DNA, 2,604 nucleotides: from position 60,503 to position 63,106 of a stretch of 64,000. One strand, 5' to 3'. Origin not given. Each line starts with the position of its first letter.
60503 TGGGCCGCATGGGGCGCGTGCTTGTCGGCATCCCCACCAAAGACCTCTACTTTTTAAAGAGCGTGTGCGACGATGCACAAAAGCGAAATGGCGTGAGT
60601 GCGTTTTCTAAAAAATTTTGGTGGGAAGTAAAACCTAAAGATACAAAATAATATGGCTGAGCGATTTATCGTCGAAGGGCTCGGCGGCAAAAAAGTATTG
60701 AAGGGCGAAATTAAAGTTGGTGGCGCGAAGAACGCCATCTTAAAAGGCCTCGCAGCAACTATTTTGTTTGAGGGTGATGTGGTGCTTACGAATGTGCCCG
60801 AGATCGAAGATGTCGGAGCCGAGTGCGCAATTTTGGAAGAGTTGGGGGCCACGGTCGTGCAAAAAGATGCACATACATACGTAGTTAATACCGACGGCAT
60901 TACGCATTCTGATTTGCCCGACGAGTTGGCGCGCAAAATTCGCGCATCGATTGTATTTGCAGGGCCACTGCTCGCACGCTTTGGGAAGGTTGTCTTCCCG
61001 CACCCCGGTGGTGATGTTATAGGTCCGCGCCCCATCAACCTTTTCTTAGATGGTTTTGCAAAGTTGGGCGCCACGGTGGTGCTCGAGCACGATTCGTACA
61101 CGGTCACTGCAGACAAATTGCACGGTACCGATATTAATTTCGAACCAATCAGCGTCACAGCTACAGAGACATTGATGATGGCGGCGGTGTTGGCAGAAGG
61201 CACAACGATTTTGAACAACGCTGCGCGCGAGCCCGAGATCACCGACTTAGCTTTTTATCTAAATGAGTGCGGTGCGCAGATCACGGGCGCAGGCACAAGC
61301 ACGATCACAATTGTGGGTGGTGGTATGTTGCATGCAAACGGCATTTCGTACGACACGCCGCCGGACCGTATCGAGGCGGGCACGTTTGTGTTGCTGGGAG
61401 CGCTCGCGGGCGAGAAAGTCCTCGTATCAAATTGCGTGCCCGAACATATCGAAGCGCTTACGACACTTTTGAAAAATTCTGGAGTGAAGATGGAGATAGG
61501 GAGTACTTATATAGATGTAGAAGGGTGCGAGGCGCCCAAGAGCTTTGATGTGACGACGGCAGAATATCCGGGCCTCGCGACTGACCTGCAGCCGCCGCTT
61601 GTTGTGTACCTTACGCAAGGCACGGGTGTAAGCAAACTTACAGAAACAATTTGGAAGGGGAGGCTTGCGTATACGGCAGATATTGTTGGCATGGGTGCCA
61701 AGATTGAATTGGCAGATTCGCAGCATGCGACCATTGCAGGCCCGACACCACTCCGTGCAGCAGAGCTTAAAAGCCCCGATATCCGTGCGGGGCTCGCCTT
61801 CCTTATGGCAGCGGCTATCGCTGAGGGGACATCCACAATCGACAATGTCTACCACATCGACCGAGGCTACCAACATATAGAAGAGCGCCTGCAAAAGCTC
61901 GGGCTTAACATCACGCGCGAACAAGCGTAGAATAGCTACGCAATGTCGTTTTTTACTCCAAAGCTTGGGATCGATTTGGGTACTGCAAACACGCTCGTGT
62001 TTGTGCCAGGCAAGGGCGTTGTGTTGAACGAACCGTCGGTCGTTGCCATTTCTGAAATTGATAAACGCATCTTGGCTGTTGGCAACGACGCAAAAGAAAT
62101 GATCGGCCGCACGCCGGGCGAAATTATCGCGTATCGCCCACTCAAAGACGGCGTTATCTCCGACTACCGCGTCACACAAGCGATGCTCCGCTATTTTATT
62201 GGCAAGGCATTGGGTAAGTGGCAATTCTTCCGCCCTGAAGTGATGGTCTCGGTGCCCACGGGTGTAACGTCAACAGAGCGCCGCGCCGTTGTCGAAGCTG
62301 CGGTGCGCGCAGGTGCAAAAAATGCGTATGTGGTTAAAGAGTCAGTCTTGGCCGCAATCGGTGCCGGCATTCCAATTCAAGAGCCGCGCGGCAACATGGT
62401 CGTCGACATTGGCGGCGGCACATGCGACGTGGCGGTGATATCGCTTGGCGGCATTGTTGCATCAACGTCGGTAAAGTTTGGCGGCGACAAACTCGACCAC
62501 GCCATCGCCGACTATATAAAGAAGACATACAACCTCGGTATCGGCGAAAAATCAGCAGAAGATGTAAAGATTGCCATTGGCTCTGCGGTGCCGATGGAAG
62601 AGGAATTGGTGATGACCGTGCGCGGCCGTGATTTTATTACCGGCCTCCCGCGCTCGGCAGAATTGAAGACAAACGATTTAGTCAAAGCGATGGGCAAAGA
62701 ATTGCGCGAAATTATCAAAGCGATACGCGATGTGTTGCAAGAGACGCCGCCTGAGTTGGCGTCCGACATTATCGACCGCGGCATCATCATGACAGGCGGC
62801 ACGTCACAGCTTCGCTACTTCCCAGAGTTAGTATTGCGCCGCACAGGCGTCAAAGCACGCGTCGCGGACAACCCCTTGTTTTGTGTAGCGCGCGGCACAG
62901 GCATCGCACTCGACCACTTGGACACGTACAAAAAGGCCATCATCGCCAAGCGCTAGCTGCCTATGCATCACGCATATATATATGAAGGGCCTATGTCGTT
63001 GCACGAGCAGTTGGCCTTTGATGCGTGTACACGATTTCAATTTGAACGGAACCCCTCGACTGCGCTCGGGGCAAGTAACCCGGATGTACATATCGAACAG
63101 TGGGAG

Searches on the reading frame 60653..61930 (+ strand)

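Call 72: search_protein_families(library=pfam, proteins=[window:60653-61930:+], max_evalue=0.001)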
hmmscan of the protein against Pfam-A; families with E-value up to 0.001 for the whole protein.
window:60653-61930:+ (425 aa): 1 family
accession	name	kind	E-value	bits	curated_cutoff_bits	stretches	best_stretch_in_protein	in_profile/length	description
PF00275.25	EPSP_synthase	-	5.9e-73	246.4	22.8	1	13-413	4-417/417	EPSP synthase (3-phosphoshikimate 1-carboxyvinyltransferase)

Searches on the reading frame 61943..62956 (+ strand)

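Call 72: search_protein_families(library=pfam, proteins=[window:61943-62956:+], max_evalue=0.001)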
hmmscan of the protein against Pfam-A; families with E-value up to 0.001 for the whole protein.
window:61943-62956:+ (337 aa): 7 families
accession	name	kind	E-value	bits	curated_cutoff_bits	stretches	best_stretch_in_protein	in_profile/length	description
PF06723.19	MreB_Mbl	-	2.3e-133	444.5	27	1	7-330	3-326/327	MreB/Mbl protein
PF00012.26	HSP70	-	2.2e-13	49.8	20.6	1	99-321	135-370/599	Hsp70 protein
PF14450.12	FtsA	-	1e-11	45.7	31.8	1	152-313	1-122/127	Cell division protein FtsA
PF25216.1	Volactin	-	2.5e-10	40.8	35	1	33-322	48-320/321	Volactin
PF00022.25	Actin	-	1.1e-08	34.5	27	1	59-194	57-189/410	Actin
PF11104.14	PilM_2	-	0.00015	21.3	27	0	152-210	183-235/340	Type IV pilus assembly protein PilM;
PF06277.17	EutA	-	0.00043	19.7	27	1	133-186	124-180/475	Ethanolamine utilisation protein EutA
